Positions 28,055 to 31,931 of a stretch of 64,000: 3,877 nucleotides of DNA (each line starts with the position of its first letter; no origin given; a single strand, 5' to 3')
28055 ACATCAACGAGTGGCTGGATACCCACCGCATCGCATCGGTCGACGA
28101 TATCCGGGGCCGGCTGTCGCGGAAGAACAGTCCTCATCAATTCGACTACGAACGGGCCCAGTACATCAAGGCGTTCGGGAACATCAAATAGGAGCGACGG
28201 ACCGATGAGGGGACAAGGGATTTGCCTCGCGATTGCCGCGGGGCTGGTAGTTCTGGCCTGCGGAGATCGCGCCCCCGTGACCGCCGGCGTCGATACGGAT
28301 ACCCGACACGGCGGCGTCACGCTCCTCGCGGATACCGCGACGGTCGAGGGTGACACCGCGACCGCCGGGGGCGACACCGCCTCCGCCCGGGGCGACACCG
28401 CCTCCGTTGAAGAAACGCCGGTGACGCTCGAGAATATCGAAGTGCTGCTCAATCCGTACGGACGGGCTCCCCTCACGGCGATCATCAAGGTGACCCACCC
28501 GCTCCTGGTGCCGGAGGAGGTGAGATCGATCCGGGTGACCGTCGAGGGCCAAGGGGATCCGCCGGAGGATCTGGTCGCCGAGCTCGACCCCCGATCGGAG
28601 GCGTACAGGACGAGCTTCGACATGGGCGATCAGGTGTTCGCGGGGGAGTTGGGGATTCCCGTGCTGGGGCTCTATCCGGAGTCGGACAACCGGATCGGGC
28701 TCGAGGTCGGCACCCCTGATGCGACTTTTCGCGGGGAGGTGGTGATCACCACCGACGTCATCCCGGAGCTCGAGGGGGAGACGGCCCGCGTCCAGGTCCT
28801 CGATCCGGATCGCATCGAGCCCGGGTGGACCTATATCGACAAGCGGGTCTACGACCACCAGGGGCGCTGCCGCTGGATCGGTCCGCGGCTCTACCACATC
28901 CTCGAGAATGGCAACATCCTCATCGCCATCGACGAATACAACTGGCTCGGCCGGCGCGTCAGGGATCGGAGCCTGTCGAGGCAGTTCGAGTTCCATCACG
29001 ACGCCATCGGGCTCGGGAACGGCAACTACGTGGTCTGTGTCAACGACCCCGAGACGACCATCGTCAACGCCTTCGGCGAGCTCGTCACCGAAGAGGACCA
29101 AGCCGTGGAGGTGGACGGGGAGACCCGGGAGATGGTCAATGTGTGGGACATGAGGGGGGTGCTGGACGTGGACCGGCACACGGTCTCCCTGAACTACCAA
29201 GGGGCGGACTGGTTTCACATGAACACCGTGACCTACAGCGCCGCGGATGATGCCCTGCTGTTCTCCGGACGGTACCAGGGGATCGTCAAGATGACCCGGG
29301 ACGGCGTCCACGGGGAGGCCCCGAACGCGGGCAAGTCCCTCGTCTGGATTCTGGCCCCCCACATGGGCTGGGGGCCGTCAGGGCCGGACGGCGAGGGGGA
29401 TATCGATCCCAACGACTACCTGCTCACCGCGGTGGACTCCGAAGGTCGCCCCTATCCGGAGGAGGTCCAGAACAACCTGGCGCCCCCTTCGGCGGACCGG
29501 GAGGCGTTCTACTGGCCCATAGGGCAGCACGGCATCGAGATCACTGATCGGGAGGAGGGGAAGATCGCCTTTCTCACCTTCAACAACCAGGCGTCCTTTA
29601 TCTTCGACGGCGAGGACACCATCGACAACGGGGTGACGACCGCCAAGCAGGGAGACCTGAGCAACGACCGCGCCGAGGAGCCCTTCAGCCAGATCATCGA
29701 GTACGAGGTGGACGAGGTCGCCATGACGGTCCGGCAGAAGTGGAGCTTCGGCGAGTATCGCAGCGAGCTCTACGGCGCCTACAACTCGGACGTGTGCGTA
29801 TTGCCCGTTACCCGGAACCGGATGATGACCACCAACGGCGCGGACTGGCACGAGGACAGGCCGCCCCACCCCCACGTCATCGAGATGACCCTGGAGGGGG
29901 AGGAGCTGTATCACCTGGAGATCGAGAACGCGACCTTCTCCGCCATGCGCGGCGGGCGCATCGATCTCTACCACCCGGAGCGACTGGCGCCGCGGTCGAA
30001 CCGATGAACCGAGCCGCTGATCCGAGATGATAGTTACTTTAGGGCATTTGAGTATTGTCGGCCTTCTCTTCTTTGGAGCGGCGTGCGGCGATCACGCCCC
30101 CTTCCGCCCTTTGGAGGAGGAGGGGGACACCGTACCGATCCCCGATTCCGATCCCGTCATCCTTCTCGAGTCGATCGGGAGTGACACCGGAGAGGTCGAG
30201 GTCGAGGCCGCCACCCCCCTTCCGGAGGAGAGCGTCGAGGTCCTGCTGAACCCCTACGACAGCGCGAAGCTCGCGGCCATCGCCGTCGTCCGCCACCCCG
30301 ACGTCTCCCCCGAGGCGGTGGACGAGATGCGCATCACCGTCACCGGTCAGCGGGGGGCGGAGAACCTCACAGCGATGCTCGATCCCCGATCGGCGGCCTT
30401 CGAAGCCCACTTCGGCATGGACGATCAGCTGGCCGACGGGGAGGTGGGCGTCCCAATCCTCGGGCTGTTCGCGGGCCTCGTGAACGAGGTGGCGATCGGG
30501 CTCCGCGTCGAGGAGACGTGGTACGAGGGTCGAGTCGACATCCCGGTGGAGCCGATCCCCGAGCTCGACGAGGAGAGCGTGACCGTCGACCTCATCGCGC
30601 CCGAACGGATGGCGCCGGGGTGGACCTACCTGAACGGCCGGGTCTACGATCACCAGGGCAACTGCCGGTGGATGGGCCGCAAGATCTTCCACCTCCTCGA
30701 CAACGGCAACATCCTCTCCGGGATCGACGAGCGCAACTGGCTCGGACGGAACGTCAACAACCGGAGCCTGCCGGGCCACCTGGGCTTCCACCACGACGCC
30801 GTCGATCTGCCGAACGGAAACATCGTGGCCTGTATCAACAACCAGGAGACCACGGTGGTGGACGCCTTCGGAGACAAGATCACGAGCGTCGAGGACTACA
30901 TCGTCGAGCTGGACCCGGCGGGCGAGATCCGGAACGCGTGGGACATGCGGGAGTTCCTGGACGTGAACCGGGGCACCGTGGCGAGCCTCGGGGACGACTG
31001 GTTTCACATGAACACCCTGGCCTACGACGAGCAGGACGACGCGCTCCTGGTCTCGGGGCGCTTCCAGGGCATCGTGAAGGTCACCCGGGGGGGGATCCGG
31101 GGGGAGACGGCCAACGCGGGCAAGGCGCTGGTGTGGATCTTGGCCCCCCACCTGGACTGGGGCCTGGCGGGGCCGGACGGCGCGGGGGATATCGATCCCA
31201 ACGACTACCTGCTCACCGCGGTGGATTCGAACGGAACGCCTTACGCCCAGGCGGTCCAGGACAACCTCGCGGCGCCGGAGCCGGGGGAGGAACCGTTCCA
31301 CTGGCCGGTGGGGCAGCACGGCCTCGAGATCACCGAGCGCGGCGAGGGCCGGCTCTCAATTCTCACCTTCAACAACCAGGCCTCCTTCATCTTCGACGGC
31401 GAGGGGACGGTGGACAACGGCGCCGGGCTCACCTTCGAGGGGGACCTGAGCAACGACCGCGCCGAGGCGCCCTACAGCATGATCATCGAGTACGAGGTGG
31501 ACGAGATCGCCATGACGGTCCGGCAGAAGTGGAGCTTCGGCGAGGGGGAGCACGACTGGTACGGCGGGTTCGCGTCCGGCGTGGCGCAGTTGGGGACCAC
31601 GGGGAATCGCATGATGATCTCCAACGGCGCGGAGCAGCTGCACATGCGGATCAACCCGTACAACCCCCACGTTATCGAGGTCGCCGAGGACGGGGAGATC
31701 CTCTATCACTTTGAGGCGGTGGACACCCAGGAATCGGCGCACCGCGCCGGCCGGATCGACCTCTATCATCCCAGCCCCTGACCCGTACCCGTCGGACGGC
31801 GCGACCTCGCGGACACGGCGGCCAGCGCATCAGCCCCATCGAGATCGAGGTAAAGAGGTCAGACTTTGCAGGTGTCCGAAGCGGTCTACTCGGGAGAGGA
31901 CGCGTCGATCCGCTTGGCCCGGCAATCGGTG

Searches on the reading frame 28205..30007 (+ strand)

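Call 15: search_protein_families(library=pfam, proteins=[window:28205-30007:+], max_evalue=0.001)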
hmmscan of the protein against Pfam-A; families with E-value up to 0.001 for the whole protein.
window:28205-30007:+ (600 aa): 2 families
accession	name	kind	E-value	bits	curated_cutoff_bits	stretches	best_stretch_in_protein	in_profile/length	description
PF05935.17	Arylsulfotrans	-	2.6e-49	168.6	24.2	1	215-575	32-365/374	Arylsulfotransferase (ASST)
PF17425.8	Arylsulfotran_N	-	5.5e-08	33.2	24.2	1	80-170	2-73/88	Arylsulfotransferase Ig-like domain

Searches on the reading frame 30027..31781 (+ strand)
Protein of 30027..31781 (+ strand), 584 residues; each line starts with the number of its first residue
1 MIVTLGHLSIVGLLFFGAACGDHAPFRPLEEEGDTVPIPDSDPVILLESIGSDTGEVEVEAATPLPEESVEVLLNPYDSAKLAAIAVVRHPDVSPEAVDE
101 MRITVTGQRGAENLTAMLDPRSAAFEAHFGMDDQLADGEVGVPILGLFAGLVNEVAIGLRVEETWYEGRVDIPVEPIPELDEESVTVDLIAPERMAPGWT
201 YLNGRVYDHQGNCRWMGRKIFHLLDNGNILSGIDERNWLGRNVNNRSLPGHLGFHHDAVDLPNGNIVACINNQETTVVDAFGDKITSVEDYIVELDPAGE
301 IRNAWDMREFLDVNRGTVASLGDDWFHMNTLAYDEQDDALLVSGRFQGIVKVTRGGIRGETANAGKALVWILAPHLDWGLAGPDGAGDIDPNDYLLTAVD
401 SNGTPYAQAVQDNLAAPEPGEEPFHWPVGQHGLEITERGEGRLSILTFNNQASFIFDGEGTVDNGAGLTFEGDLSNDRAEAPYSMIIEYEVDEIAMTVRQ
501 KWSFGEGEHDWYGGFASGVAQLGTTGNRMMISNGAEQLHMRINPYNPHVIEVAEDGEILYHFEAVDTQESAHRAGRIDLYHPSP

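Call 15: search_protein_families(library=pfam, proteins=[window:30027-31781:+], max_evalue=0.001)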
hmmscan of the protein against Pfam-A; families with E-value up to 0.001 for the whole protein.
window:30027-31781:+ (584 aa): 1 family
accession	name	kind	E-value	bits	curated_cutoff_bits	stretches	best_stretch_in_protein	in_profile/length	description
PF05935.17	Arylsulfotrans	-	3e-53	181.6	24.2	1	206-556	32-354/374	Arylsulfotransferase (ASST)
